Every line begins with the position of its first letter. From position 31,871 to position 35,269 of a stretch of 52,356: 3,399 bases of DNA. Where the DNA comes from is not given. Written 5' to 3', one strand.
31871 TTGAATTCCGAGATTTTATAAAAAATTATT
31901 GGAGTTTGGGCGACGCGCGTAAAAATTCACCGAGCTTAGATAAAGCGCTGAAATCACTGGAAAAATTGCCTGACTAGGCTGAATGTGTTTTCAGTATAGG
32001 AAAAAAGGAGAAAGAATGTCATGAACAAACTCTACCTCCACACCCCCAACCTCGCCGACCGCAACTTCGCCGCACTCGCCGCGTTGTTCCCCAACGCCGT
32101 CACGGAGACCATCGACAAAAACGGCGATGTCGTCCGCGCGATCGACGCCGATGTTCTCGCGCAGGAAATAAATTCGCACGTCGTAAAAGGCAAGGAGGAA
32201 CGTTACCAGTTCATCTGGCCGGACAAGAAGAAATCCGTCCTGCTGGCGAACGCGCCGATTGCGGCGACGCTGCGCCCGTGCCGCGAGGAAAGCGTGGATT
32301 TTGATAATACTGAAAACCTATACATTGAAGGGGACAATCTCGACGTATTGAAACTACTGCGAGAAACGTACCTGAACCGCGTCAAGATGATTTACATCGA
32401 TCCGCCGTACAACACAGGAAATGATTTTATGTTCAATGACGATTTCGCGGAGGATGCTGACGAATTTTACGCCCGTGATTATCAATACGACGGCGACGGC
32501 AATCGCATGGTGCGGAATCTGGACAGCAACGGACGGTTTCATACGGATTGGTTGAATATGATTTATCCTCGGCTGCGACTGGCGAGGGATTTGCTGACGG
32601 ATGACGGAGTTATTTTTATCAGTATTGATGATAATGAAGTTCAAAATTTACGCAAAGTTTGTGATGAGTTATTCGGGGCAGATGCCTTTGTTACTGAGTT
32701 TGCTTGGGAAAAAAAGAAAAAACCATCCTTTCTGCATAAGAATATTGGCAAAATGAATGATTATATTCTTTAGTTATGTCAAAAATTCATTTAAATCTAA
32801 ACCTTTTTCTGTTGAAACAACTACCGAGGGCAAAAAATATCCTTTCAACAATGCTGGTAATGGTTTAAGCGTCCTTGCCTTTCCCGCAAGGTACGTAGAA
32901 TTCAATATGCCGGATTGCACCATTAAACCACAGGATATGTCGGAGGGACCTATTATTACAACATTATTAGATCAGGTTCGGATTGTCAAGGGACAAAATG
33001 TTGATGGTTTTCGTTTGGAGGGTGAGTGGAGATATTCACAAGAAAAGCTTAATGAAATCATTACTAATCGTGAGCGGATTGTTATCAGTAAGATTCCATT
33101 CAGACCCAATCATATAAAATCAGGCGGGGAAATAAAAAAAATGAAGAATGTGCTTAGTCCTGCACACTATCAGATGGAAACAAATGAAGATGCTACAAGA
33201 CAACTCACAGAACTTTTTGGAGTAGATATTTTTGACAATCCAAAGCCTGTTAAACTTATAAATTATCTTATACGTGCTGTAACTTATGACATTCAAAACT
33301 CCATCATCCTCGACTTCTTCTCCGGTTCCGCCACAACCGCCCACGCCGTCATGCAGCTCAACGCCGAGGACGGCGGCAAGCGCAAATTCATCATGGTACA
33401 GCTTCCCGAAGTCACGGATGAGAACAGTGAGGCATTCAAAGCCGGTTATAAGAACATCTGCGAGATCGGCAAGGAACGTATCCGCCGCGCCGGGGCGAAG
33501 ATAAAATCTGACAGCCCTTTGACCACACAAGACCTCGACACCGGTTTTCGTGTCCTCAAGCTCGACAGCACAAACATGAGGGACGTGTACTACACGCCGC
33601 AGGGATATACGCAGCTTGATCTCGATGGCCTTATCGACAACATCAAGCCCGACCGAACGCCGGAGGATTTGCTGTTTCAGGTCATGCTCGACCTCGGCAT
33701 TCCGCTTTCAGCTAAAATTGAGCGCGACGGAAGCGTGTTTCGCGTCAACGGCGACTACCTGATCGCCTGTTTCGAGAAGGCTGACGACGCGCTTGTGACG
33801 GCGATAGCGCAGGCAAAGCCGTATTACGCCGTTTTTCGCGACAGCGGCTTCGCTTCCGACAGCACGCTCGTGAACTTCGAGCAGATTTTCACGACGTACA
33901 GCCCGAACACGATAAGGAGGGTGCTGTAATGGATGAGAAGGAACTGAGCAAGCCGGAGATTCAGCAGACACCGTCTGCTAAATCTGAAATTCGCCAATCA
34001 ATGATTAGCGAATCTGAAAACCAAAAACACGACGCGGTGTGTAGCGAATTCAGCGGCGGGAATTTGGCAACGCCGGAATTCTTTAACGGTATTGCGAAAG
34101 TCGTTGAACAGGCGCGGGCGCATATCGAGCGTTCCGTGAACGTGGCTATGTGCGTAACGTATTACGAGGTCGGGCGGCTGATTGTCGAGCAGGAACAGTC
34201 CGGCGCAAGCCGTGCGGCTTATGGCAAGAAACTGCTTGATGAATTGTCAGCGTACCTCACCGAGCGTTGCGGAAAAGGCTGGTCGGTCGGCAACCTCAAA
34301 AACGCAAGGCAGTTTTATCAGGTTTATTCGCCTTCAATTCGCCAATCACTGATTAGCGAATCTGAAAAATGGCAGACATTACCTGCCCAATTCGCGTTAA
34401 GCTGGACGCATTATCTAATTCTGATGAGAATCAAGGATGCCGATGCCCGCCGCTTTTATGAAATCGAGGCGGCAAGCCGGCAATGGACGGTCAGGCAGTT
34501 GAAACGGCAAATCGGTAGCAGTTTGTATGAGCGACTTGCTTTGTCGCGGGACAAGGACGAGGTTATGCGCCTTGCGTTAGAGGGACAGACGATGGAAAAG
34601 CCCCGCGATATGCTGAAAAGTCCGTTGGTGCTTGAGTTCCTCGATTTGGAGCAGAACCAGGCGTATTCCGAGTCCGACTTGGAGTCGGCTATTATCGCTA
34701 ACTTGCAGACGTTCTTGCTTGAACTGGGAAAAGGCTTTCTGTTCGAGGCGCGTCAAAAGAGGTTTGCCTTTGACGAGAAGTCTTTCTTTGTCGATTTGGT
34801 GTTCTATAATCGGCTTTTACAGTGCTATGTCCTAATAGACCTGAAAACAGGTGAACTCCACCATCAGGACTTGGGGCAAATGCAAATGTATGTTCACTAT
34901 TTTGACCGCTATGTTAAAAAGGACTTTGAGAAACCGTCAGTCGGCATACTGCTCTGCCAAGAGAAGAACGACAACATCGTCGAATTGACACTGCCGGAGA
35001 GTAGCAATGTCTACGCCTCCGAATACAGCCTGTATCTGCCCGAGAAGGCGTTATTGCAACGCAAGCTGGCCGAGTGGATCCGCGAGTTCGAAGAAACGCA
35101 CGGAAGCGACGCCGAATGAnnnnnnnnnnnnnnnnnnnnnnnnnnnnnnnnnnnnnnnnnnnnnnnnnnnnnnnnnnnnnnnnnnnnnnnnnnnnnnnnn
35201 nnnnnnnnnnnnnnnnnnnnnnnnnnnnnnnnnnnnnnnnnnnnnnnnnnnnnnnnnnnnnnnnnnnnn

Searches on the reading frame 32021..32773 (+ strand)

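Call 21: search_protein_families(library=pfam, proteins=[window:32021-32773:+], max_evalue=5)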
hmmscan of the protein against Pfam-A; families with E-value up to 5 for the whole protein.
window:32021-32773:+ (250 aa): 3 families
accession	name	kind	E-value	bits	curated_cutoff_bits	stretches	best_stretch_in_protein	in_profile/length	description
PF01555.25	N6_N4_Mtase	-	5e-17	63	26.7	1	121-250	1-102/221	DNA methylase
PF02086.21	MethyltransfD12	-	0.041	14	22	1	116-150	171-209/253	D12 class N6 adenine-specific DNA methyltransferase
PF03602.21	Cons_hypoth95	-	0.21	11.6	24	1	112-134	104-127/182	Conserved hypothetical protein 95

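Call 77: search_protein_families(library=padloc, proteins=[window:32021-32773:+], max_evalue=0.00001)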
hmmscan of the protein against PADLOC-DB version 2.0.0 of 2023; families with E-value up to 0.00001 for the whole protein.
window:32021-32773:+ (250 aa): 21 families
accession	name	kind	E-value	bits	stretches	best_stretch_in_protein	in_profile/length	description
PDLC03634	MTase_III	-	1.6e-111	372.2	1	1-250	2-245/621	Type III methyltransferase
PDLC03641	MTase_III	-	1.2e-57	193.9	1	16-250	19-257/657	Type III methyltransferase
PDLC03637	MTase_III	-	4.4e-51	172.1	1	18-250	53-259/513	Type III methyltransferase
PDLC03644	MTase_III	-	8.4e-43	144.9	1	83-250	23-182/542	Type III methyltransferase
PDLC03642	MTase_III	-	6.1e-32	109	2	169-241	131-203/528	Type III methyltransferase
PDLC03636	MTase_III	-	7.1e-32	108.9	2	174-250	93-169/575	Type III methyltransferase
PDLC03640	MTase_III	-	3.9e-30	102.8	1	92-249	39-193/654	Type III methyltransferase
PDLC03635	MTase_III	-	1.9e-28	97.6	2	92-143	212-264/708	Type III methyltransferase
PDLC03354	MTase_II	-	2e-22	77.8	1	87-250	52-202/425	Type II methyltransferase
PDLC03639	MTase_III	-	2.1e-21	73.9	1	96-220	85-187/639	Type III methyltransferase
PDLC03638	MTase_III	-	2.2e-19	67.3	2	175-245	429-499/816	Type III methyltransferase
PDLC03300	MTase_II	-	5.7e-17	59.7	1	95-230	8-139/302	Type II methyltransferase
PDLC03633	MTase_III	-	8.8e-16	55.7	1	89-242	68-216/616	Type III methyltransferase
PDLC03646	MTase_III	-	3.3e-15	53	2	94-142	466-516/1057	Type III methyltransferase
PDLC03632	MTase_III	-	1.3e-13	47.9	1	98-232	162-297/983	Type III methyltransferase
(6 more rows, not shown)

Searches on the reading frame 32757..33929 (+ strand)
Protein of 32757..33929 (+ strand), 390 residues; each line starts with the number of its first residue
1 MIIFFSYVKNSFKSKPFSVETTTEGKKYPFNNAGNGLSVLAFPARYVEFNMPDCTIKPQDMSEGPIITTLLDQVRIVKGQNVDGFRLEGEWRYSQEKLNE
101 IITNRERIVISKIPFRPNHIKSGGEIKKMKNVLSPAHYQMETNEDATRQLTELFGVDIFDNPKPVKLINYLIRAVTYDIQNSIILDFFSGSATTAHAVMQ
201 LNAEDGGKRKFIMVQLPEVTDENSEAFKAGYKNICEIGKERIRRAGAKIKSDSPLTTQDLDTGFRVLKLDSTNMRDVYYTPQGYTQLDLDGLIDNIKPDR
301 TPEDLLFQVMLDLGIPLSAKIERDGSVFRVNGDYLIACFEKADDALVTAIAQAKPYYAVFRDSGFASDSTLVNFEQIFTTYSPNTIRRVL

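Call 21: search_protein_families(library=pfam, proteins=[window:32757-33929:+], max_evalue=5)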
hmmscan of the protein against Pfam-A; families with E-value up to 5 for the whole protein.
window:32757-33929:+ (390 aa): 2 families
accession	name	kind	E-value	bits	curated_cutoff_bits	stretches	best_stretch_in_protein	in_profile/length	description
PF01555.25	N6_N4_Mtase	-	7.4e-11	42.9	26.7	1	129-211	140-206/221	DNA methylase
PF01765.24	RRF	-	0.049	13.9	29.7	1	200-249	69-116/164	Ribosome recycling factor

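Call 77: search_protein_families(library=padloc, proteins=[window:32757-33929:+], max_evalue=0.00001)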
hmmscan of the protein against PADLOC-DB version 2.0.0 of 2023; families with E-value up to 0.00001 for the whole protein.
window:32757-33929:+ (390 aa): 14 families
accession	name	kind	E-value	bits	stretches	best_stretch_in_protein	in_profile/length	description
PDLC03634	MTase_III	-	1.6e-92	309.4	1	70-388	303-620/621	Type III methyltransferase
PDLC03637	MTase_III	-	3.8e-44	149.2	1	52-271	290-506/513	Type III methyltransferase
PDLC03641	MTase_III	-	2.4e-43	146.7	1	86-271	320-499/657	Type III methyltransferase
PDLC03644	MTase_III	-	7.3e-23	79.1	1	90-221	255-386/542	Type III methyltransferase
PDLC03640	MTase_III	-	1.9e-20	70.8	1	90-222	302-437/654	Type III methyltransferase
PDLC03639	MTase_III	-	8.3e-18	62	1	141-245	406-503/639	Type III methyltransferase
PDLC03642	MTase_III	-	6.8e-17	59.3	1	143-218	326-399/528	Type III methyltransferase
PDLC03646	MTase_III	-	1.7e-15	54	1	88-233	697-843/1057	Type III methyltransferase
PDLC03643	MTase_III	-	6.5e-15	53.2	1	142-222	193-272/465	Type III methyltransferase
PDLC03278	MTase_II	-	1.1e-12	46.1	1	93-233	227-361/390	Type II methyltransferase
PDLC03645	MTase_III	-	2e-10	37.4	1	159-227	465-533/709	Type III methyltransferase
PDLC03638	MTase_III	-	1.6e-07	28.1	1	89-218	558-667/816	Type III methyltransferase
PDLC03371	MTase_II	-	5.3e-07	27.4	1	160-212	192-236/260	Type II methyltransferase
PDLC03635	MTase_III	-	2.2e-06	24.6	1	127-202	480-552/708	Type III methyltransferase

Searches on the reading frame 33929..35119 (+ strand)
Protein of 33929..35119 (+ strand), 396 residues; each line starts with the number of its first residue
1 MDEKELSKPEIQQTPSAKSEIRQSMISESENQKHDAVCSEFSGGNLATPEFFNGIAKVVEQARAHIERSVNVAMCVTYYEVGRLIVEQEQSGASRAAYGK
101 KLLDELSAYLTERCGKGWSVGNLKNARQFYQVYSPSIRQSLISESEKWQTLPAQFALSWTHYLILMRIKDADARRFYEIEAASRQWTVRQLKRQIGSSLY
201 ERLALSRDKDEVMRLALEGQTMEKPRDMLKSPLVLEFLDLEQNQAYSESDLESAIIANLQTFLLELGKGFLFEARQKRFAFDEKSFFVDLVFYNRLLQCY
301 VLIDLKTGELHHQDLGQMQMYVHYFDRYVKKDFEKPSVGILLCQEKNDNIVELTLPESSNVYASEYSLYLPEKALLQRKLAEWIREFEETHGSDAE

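Call 21: search_protein_families(library=pfam, proteins=[window:33929-35119:+], max_evalue=5)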
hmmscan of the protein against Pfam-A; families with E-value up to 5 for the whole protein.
window:33929-35119:+ (396 aa): 3 families
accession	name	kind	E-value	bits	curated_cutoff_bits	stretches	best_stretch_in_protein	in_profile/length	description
PF06250.17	YhcG_C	-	1.9e-51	174.4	32.5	1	227-380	2-156/157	YhcG PDDEXK nuclease domain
PF17761.7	DUF1016_N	-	1.1e-38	132.9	32.8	1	55-202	2-137/137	DUF1016 N-terminal domain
PF13588.12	HSDR_N_2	-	0.015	15.8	25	1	278-325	29-78/110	Type I restriction enzyme R protein N terminus (HSDR_N)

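Call 77: search_protein_families(library=padloc, proteins=[window:33929-35119:+], max_evalue=0.00001)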
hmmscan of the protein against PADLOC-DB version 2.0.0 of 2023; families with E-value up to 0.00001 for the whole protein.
window:33929-35119:+ (396 aa): 31 families (the best 25 are shown)
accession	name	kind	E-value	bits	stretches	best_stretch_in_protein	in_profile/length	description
PDLC04807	PDC-S02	-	7.6e-136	450.9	1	47-391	12-346/351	-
PDLC04803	PDC-S02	-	8.6e-96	318.7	1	114-389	6-263/269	-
PDLC04820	PDC-S02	-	7.3e-81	269.8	1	29-381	8-317/332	-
PDLC04795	PDC-S02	-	4.2e-80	267.6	1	48-383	24-343/357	-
PDLC04810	PDC-S02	-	5.2e-78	260.7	1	50-380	13-340/355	-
PDLC04827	PDC-S02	-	2.8e-75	250.9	1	49-283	11-231/234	-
PDLC04831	PDC-S02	-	1.8e-73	246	1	49-379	12-336/346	-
PDLC04822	PDC-S02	-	4.1e-71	238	1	50-352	12-293/294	-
PDLC04802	PDC-S02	-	2.7e-52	175.4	2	50-201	11-154/171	-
PDLC04823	PDC-S02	-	3e-48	161.8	2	146-239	21-114/175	-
PDLC04812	PDC-S02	-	1e-47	159.8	1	49-201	9-147/151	-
PDLC04813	PDC-S02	-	3e-45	152.2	1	224-383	3-161/175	-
PDLC04817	PDC-S02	-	1.4e-38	131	1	47-258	7-207/286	-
PDLC01464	PD_DExK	-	4.7e-36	122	1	159-304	1-126/126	"CAS-I,CAS-II,CAS-III,CAS-IV,CAS-V,CAS-VI; associated"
PDLC04797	PDC-S02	-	9.2e-34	114.2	1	49-178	6-121/126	-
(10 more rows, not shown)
